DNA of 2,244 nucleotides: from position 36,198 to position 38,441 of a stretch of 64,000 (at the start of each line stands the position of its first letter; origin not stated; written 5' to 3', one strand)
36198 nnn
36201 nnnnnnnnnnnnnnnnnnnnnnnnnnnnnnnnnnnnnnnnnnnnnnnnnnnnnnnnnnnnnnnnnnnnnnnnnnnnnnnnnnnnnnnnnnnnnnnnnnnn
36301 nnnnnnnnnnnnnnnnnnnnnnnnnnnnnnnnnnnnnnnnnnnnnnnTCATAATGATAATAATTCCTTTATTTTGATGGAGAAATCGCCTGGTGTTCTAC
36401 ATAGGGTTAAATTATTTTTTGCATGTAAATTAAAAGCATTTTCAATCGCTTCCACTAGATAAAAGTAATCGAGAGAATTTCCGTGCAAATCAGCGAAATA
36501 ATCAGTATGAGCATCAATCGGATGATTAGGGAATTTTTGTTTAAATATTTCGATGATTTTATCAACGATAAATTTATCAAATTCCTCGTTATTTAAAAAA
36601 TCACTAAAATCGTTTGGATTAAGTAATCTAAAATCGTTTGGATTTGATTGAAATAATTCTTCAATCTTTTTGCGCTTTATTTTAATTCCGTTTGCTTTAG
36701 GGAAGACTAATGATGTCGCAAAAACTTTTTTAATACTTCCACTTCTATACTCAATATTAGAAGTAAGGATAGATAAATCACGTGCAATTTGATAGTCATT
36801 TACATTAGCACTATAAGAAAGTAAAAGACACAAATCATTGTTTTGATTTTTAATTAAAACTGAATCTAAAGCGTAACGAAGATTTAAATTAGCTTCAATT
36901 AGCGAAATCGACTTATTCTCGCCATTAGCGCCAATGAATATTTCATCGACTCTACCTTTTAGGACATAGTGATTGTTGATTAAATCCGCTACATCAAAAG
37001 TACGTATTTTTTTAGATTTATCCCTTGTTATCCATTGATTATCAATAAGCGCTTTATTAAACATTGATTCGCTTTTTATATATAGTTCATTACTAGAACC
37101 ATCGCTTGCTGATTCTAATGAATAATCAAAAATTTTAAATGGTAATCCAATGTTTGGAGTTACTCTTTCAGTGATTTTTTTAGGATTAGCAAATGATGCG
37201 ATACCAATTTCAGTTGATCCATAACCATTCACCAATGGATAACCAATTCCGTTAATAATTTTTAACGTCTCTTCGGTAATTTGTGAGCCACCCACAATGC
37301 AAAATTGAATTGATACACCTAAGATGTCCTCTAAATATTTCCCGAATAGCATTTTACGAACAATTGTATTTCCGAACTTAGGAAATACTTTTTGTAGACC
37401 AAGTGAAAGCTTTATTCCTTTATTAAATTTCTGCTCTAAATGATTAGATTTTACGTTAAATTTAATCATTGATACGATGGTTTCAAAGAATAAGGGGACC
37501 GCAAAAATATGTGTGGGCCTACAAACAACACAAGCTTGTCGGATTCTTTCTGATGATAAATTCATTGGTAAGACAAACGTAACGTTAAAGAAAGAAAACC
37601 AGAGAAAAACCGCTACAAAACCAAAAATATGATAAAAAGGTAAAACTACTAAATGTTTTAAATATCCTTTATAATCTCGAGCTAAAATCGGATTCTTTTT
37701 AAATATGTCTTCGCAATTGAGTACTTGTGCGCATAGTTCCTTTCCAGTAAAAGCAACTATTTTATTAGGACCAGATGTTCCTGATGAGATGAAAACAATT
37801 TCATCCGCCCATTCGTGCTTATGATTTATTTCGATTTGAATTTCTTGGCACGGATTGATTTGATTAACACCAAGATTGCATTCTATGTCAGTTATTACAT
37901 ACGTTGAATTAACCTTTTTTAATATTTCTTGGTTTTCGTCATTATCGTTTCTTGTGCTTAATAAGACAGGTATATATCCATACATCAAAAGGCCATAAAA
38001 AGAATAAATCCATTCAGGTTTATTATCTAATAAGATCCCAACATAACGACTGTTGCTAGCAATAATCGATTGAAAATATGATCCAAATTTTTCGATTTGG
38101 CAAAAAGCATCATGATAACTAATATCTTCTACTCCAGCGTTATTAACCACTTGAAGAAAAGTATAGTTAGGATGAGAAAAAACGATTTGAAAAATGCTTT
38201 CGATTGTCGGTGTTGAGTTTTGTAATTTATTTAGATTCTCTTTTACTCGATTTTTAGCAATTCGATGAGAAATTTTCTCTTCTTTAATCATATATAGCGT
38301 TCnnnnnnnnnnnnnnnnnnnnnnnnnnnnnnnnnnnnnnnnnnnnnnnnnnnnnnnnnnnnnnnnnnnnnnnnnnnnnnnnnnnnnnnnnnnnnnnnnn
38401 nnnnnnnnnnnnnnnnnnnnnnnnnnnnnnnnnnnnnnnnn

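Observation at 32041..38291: Six-gene translationally coupled acyl-activation, carrier, acyltransferase and transporter operon: a split and expanded Aas/LplT-like lipid salvage module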

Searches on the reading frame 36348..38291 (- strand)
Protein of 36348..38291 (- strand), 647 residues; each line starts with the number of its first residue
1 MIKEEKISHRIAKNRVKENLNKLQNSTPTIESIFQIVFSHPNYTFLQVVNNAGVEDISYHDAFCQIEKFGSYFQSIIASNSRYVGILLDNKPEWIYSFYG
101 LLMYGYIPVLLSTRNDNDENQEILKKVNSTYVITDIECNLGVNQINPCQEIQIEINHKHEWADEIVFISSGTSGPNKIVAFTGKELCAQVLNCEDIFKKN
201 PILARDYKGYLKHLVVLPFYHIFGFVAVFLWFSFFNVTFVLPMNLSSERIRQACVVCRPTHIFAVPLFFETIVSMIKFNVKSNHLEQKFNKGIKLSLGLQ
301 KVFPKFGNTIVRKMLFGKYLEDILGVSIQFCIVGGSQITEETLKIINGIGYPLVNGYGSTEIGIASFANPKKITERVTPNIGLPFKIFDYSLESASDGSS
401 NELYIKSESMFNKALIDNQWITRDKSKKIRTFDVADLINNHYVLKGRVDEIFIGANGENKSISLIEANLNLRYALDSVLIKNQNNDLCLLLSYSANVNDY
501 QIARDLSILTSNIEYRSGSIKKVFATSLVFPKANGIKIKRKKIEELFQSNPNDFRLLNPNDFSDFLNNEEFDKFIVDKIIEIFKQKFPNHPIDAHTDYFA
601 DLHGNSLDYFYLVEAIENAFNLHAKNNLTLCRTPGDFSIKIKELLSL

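Call 3: search_protein_families(library=pfam, proteins=[window:36348-38291:-], max_evalue=0.01)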
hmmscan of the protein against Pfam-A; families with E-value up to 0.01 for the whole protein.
window:36348-38291:- (647 aa): 1 family
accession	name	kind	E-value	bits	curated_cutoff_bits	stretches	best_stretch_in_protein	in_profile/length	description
PF00501.34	AMP-binding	-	1.1e-34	120.3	29.9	1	40-411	8-380/384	AMP-binding enzyme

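Call 4: search_protein_families(library=ncbifam, proteins=[window:36348-38291:-], max_evalue=0.01)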
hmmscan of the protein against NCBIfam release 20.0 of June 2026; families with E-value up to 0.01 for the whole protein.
window:36348-38291:- (647 aa): 29 families (the best 25 are shown)
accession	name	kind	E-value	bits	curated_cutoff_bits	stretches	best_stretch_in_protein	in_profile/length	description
TIGR01923.1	menE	equivalog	5e-22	78.4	330.15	2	58-273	1-216/442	o-succinylbenzoate--CoA ligase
NF052269.1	Staph_lig_FadD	equivalog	1.5e-15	56.6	650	2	327-474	266-418/499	long-chain-fatty-acid--CoA ligase FadD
NF004837.0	PRK06187.1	subfamily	2.6e-13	49.1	476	1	166-274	175-276/531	long-chain-fatty-acid--CoA ligase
NF006539.0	PRK09029.1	equivalog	4.8e-12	45.4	494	2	325-484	239-388/458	o-succinylbenzoate--CoA ligase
NF004114.0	PRK05605.1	equivalog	1.1e-09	37.2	766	1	164-275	224-329/575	long-chain-fatty-acid--CoA ligase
NF058661.1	cispen_AMP_AmcH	equivalog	2.1e-08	33.1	370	1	80-230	41-189/458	adenylate-forming 2-oxoglutaryl-ACP ligase AmcH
TIGR01733.1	AA-adenyl-dom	subfamily_domain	1e-07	31.1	317.4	1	327-408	236-327/409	amino acid adenylation domain-containing protein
NF005220.0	PRK06710.1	equivalog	1.6e-07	29.8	1116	0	55-109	48-102/563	long-chain-fatty-acid--CoA ligase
NF002966.0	PRK03640.1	equivalog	1.1e-06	27.5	556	1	54-277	25-248/483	o-succinylbenzoate--CoA ligase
NF005307.0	PRK06839.1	equivalog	1.7e-06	27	748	1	54-283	25-263/496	o-succinylbenzoate--CoA ligase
NF005801.1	PRK07656.1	equivalog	2.1e-06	26.6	657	0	84-146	54-115/500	FadD3 family acyl-CoA ligase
NF005797.0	PRK07638.1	equivalog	6.3e-06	25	518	1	55-146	25-112/487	acyl-CoA synthetase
NF052580.1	Str24CoAsynCasG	equivalog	8.4e-06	24.4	750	0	83-144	93-154/548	steroid-24-oyl-CoA synthetase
NF006181.0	PRK08314.1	subfamily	7e-05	21.3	705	0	55-155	48-149/563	long-chain-fatty-acid--CoA ligase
NF006134.1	PRK08279.1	equivalog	8.4e-05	21.3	625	1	26-151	43-164/605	long-chain-acyl-CoA synthetase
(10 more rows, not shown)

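Call 21: search_solved_structures(query=window:36348-38291:-, max_evalue=0.001)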
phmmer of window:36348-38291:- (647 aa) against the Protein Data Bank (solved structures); distinct sequences matched with E-value up to 0.001: 1.
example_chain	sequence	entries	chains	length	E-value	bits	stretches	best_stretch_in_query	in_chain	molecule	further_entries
3ipl_A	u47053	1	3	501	1.4e-06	30.4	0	327-459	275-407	2-succinylbenzoate--CoA ligase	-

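Call 26: find_homologous_proteins(query=window:36348-38291:-, max_evalue=0.00001)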
Query window:36348-38291:- (647 aa): 602 proteins with E <= 0.00001 among 7686 candidates; the best 120 are listed.
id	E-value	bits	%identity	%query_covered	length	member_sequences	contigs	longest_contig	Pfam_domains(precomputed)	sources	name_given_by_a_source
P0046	0.0e+0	1458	100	100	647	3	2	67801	PF00501.35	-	-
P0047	0.0e+0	1257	85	100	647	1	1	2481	PF00501.35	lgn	-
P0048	0.0e+0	1246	84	100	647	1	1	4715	PF00501.35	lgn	-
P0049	0.0e+0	1205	82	100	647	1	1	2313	PF00501.35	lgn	-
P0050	0.0e+0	1091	74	100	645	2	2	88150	PF00501.35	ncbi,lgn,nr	ncbi:MAG: AMP-binding protein [Bacilli bacterium]|nr:AMP-binding protein [Bacilli bacterium]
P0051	7.2e-294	994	68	100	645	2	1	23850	PF00501.35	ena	-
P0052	1.4e-207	709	52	99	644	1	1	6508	PF00501.35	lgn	-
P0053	2.9e-172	593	45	99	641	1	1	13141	PF00550.32,PF00501.35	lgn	-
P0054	1.1e-169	584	46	99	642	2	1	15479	PF00550.32,PF00501.35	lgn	-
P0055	2.6e-167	576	44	99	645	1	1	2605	PF00550.32,PF00501.35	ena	-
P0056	3.1e-163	563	44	99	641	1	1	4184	PF00550.32,PF00501.35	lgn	-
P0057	3.6e-162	559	43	99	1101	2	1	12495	PF00550.32,PF00501.35,PF01553.27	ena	-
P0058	1.9e-161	557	45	99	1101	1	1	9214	PF00550.32,PF00501.35,PF01553.27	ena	-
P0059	8.1e-161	555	44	99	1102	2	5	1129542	PF00550.32,PF00501.35,PF01553.27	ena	-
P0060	8.3e-161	555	44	99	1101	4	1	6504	PF00550.32,PF00501.35,PF01553.27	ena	-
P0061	9.4e-161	555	43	99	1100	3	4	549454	PF00550.32,PF00501.35,PF01553.27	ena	-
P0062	1.7e-160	554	44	99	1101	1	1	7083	PF00550.32,PF00501.35,PF01553.27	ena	-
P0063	2.1e-160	553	43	99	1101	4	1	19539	PF00550.32,PF00501.35,PF01553.27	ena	-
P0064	5.0e-160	552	44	99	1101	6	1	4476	PF00550.32,PF00501.35,PF01553.27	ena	-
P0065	5.9e-160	552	43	99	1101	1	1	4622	PF00550.32,PF00501.35,PF01553.27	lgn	-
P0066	2.2e-159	550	43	99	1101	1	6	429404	PF00550.32,PF00501.35,PF01553.27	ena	-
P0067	4.8e-159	549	43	100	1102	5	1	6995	PF00550.32,PF00501.35,PF01553.27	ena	-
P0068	8.4e-159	548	44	99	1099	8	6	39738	PF00550.32,PF00501.35,PF01553.27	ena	-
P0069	1.1e-158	548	44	99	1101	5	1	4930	PF00550.32,PF00501.35,PF01553.27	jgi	-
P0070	1.5e-158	547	42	100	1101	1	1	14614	PF00550.32,PF00501.35,PF01553.27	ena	-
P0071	1.9e-158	547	43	100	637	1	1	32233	PF00550.32,PF00501.35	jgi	-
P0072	4.1e-158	546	44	100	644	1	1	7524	PF00550.32,PF00501.35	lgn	-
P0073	5.8e-158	545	44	99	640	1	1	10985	PF00550.32,PF00501.35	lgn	-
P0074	1.2e-157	544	43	100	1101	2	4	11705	PF00550.32,PF00501.35,PF01553.27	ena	-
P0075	1.3e-157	544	43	99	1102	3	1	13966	PF00550.32,PF00501.35,PF01553.27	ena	-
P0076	2.1e-157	544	42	99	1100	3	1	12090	PF00550.32,PF00501.35,PF01553.27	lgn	-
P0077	3.2e-157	543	44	99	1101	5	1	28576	PF00550.32,PF00501.35,PF01553.27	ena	-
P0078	5.3e-157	542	43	99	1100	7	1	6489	PF00550.32,PF00501.35,PF01553.27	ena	-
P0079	5.8e-157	542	43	99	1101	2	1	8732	PF00550.32,PF00501.35,PF01553.27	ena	-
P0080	9.8e-157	541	43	99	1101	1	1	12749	PF00550.32,PF00501.35,PF01553.27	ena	-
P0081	2.4e-156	540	43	99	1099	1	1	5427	PF00550.32,PF00501.35,PF01553.27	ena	-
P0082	2.5e-156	540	43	99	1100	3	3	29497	PF00550.32,PF00501.35,PF01553.27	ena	-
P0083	3.8e-156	539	42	100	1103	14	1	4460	PF00550.32,PF00501.35,PF01553.27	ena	-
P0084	4.3e-156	539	43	99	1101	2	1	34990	PF00550.32,PF00501.35,PF01553.27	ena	-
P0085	1.1e-155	538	42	99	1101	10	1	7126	PF00550.32,PF00501.35,PF01553.27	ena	-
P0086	1.5e-155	537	42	99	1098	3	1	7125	PF00550.32,PF00501.35,PF01553.27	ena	-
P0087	2.4e-155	537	42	100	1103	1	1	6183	PF00550.32,PF00501.35,PF01553.27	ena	-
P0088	9.1e-155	535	42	99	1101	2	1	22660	PF00550.32,PF00501.35,PF01553.27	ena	-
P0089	1.5e-154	534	42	99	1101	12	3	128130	PF00550.32,PF00501.35,PF01553.27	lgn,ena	-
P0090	3.1e-154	533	43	100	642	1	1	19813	PF00550.32,PF00501.35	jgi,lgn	-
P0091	9.0e-154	532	42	100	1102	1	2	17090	PF00550.32,PF00501.35,PF01553.27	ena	-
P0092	1.0e-153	531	43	100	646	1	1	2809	PF00501.35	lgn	-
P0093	2.2e-153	530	43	99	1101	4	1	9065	PF00550.32,PF00501.35,PF01553.27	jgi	-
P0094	1.3e-152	528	42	100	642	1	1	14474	PF00550.32,PF00501.35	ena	-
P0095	1.5e-152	528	43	100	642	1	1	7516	PF00550.32,PF00501.35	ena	-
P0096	6.1e-152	526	42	99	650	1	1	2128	PF00550.32,PF00501.35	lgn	-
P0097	9.5e-152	525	42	100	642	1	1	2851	PF00550.32,PF00501.35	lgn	-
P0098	5.6e-151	522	44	100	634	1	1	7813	PF00550.32,PF00501.35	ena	-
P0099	2.6e-150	520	42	99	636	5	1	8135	PF00501.35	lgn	-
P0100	4.4e-150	519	41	100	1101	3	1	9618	PF00550.32,PF00501.35,PF01553.27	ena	-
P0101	9.2e-150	518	42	100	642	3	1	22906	PF00501.35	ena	-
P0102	5.3e-149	516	43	95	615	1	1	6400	PF00550.32,PF00501.35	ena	-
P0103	1.0e-148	515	41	100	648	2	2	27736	PF00550.32,PF00501.35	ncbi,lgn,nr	ncbi:MAG: AMP-binding protein [Bacilli bacterium]|nr:AMP-binding protein [Bacilli bacterium]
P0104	3.9e-148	513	42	99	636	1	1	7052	PF00501.35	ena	-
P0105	2.5e-146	507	41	100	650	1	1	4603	PF00550.32,PF00501.35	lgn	-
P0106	1.5e-145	504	41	99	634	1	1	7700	PF00501.35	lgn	-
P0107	6.9e-145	502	44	97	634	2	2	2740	PF00501.35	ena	-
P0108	7.0e-142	492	40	99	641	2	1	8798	PF00501.35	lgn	-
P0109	5.5e-141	489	41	95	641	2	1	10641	PF00501.35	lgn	-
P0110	9.5e-141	489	42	96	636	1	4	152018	PF00501.35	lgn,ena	-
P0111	1.6e-139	484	42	99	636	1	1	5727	PF00501.35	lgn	-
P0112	2.0e-139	484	42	96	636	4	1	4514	PF00501.35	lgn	-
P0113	7.6e-139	482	41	95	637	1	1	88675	PF00501.35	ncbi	-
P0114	4.1e-138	480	42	99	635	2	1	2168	PF00501.35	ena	-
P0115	4.9e-134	466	41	99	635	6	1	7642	PF00501.35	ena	-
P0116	3.8e-133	463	41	99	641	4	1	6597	PF00550.32,PF00501.35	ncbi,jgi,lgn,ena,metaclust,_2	jgi:long-subunit acyl-CoA synthetase (AMP-forming)/acyl carrier protein|metaclust:\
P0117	8.4e-133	462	42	95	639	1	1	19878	PF00501.35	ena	-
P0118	3.5e-128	447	40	96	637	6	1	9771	PF00550.32,PF00501.35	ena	-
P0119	5.9e-128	446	38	100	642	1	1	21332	PF00550.32,PF00501.35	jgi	-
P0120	4.5e-125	437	44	72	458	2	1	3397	PF00501.35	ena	-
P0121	3.9e-110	387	42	73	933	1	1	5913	PF00550.32,PF00501.35,PF01553.27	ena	-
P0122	8.9e-106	373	36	100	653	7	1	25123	PF00501.35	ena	-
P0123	1.8e-105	372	35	98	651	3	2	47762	PF00501.35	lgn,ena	-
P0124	1.1e-102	363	35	99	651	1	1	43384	PF00501.35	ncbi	-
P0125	2.3e-90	322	33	97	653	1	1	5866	PF00550.32,PF00501.35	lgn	-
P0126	3.8e-88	315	32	94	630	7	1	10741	PF00550.32,PF00501.35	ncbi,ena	-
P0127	4.4e-88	315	33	96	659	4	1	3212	PF00550.32,PF00501.35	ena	-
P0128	2.3e-87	312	33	97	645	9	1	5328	PF00550.32,PF00501.35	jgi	jgi:acyl carrier protein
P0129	1.4e-86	310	34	97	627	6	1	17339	PF00550.32,PF00501.35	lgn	-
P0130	1.7e-86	309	35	97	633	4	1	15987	PF00550.32,PF00501.35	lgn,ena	-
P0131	6.0e-86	308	33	91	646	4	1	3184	PF00550.32,PF00501.35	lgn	-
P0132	1.1e-85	307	33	96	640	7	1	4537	PF00550.32,PF00501.35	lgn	-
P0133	2.1e-85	306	33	98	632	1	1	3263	PF00550.32,PF00501.35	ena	-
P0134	5.0e-85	304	33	97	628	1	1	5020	PF00550.32,PF00501.35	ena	-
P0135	1.0e-84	303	35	94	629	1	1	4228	PF00550.32,PF00501.35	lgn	-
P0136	1.1e-84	303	33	93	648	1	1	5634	PF00550.32,PF00501.35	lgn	-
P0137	1.7e-84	303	31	94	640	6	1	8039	PF00550.32,PF00501.35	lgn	-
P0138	2.2e-84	302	33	96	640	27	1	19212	PF00550.32,PF00501.35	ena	-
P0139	7.5e-84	301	32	98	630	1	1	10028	PF00550.32,PF00501.35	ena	-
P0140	1.4e-83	300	31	96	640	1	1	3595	PF00550.32,PF00501.35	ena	-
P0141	2.9e-83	299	32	95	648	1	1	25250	PF00550.32,PF00501.35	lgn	-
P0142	3.5e-83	298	32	95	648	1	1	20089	PF00550.32,PF00501.35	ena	-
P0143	4.1e-83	298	32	96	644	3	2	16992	PF00501.35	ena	-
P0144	8.5e-83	297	32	98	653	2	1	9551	PF00550.32,PF00501.35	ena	-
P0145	1.2e-82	297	32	98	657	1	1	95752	PF00550.32,PF00501.35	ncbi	-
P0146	1.5e-82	296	33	93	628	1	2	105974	PF00550.32,PF00501.35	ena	-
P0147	1.6e-82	296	33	96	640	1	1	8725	PF00550.32,PF00501.35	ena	-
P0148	6.5e-82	294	32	96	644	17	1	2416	PF00550.32,PF00501.35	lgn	-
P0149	6.5e-82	294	33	94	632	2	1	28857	PF00550.32,PF00501.35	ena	-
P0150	7.9e-82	294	31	95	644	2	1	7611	PF00501.35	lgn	-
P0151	1.5e-81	293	31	97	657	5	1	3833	PF00550.32,PF00501.35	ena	-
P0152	1.5e-81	293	31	97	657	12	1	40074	PF00550.32,PF00501.35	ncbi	-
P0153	1.5e-81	293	30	97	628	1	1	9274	PF00550.32,PF00501.35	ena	-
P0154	1.7e-81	293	33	96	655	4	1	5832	PF00550.32,PF00501.35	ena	-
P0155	1.9e-81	293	30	96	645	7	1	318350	PF00550.32,PF00501.35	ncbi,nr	ncbi:MAG: AMP-binding protein [Clostridiales bacterium]|nr:AMP-binding protein [Clostridiales bacter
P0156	4.1e-81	292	31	94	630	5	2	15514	PF00550.32,PF00501.35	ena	-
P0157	4.4e-81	291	31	96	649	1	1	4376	PF00550.32,PF00501.35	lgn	-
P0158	5.9e-81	291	32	95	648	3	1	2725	PF00550.32,PF00501.35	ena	-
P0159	1.8e-80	289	31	95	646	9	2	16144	PF00550.32,PF00501.35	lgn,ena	-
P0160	2.5e-80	289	29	98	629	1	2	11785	PF00550.32,PF00501.35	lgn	-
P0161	3.0e-80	289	31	96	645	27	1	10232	PF00550.32,PF00501.35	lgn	-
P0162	1.3e-79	287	33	94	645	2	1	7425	PF00550.32,PF00501.35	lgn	-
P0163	1.5e-79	286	32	94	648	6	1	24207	PF00550.32,PF00501.35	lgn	-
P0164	8.5e-79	284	32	93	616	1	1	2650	PF00501.35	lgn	-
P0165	4.8e-78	281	31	97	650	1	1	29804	PF00550.32,PF00501.35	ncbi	-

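Call 27: find_encoding_contigs(protein=P0059, flank=10000, max_places=2)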
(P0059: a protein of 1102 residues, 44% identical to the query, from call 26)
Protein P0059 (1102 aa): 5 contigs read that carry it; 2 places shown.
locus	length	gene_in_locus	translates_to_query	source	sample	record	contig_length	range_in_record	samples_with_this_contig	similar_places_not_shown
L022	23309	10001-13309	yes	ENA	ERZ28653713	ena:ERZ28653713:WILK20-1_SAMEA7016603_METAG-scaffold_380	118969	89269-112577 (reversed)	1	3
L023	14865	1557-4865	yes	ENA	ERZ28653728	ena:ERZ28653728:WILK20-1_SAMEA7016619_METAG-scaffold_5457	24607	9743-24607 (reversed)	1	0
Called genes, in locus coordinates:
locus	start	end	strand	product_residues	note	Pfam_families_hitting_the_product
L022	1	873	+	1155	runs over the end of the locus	PF17757:UvrB_inter, PF22590:Cas3-like_C_2 (faint), PF02559:CarD_TRCF_RID, PF00270:DEAD, PF04851:ResIII, PF00271:Helicase_C, PF03461:TRCF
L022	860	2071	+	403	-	PF01171:ATP_bind_3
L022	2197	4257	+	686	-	PF00004:AAA, PF17862:AAA_lid_3, PF01434:Peptidase_M41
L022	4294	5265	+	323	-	PF01207:Dus, PF00977:His_biosynth (weak)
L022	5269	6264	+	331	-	-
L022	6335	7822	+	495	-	PF01336:tRNA_anti-codon, PF00152:tRNA-synt_2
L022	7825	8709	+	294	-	PF00924:MS_channel_2nd, PF21082:MS_channel_3rd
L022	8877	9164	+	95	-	PF01250:Ribosomal_S6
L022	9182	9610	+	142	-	PF00436:SSB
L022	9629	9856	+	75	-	PF01084:Ribosomal_S18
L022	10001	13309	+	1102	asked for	PF00501:AMP-binding, PF00550:PP-binding, PF01553:Acyltransferase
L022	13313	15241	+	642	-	PF07690:MFS_1, PF13347:MFS_2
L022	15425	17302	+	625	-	PF07581:Glug (faint)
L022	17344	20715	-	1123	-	-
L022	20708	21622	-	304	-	-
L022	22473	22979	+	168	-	PF12682:Flavodoxin_4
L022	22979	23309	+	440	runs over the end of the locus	PF00753:Lactamase_B (weak), PF19583:ODP, PF00258:Flavodoxin_1 (weak), PF03358:FMN_red (weak), PF12724:Flavodoxin_5, PF21349:RUBY_RBDX (weak)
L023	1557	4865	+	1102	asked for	PF00501:AMP-binding, PF00550:PP-binding, PF01553:Acyltransferase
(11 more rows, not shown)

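Call 28: find_encoding_contigs(protein=P0155, flank=10000, max_places=1)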
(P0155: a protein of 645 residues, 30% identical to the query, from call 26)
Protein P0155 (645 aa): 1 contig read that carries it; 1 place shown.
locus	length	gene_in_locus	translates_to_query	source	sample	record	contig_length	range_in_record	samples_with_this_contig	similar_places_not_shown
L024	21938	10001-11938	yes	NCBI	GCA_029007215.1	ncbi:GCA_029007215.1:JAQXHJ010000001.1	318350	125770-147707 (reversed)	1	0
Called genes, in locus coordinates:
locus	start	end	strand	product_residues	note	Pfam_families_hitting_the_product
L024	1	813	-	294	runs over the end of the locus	PF02645:DegV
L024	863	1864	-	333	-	PF02504:FA_synthesis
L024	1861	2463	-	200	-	PF03729:DUF308 (weak)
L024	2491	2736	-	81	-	PF00550:PP-binding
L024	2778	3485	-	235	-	PF02525:Flavodoxin_2, PF03358:FMN_red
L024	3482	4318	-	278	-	PF01734:Patatin, PF19890:DUF6363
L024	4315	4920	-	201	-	PF01553:Acyltransferase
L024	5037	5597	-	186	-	PF14278:TetR_C_8 (faint), PF00440:TetR_N (weak)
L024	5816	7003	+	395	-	PF01613:Flavin_Reduct, PF23458:DUF7130 (faint), PF21349:RUBY_RBDX, PF02915:Rubrerythrin, PF21349:RUBY_RBDX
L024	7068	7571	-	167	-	PF00080:Sod_Cu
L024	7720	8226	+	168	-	PF03167:UDG (weak)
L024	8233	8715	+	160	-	PF01243:PNPOx_N, PF12900:Pyridox_ox_2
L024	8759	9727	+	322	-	PF01208:URO-D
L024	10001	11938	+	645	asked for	PF00501:AMP-binding, PF00550:PP-binding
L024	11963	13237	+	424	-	PF01553:Acyltransferase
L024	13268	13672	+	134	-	PF04970:LRAT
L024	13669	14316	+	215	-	PF01648:ACPS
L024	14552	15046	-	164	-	-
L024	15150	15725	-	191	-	PF18306:LDcluster4, PF03641:Lysine_decarbox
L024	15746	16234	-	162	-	PF04073:tRNA_edit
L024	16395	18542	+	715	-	-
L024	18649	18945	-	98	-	PF07876:Dabb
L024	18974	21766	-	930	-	-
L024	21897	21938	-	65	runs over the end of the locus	-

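Call 29: find_encoding_contigs(protein=P0110, flank=10000, max_places=1)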
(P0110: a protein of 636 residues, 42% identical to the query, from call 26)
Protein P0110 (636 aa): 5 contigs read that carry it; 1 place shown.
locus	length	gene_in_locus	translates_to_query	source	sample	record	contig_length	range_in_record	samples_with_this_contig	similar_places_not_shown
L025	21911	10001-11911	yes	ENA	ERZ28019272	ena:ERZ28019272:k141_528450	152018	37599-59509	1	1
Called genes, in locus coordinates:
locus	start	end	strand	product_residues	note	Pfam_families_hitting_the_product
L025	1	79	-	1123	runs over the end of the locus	-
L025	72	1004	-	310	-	-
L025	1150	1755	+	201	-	PF13560:HTH_31, PF01381:HTH_3, PF12844:HTH_19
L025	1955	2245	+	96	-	PF01250:Ribosomal_S6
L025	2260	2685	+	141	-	PF00436:SSB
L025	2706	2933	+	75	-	PF01084:Ribosomal_S18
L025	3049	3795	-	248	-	PF06182:ABC2_membrane_6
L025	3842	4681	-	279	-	PF06182:ABC2_membrane_6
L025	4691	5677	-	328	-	PF00005:ABC_tran, PF13304:AAA_21 (faint)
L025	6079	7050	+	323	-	PF02661:Fic, PF01047:MarR (faint), PF08279:HTH_11, PF13412:HTH_24 (weak)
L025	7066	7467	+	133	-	-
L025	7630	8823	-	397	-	PF00583:Acetyltransf_1 (weak)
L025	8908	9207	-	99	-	PF01740:STAS, PF13466:STAS_2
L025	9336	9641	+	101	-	-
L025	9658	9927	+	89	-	-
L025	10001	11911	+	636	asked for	PF00501:AMP-binding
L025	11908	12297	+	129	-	PF04970:LRAT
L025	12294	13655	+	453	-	PF01553:Acyltransferase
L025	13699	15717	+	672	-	PF07690:MFS_1 (weak), PF13347:MFS_2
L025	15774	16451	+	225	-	PF08713:DNA_alkylation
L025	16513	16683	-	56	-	-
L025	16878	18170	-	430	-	PF13439:Glyco_transf_4, PF13579:Glyco_trans_4_4, PF00534:Glycos_transf_1, PF13692:Glyco_trans_1_4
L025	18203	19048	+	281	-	PF01553:Acyltransferase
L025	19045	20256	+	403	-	PF00465:Fe-ADH, PF13685:Fe-ADH_2, PF25137:ADH_Fe_C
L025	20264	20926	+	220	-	PF03412:Peptidase_C39 (faint), PF13529:Peptidase_C39_2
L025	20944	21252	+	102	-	-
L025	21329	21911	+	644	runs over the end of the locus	PF05649:Peptidase_M13_N, PF01431:Peptidase_M13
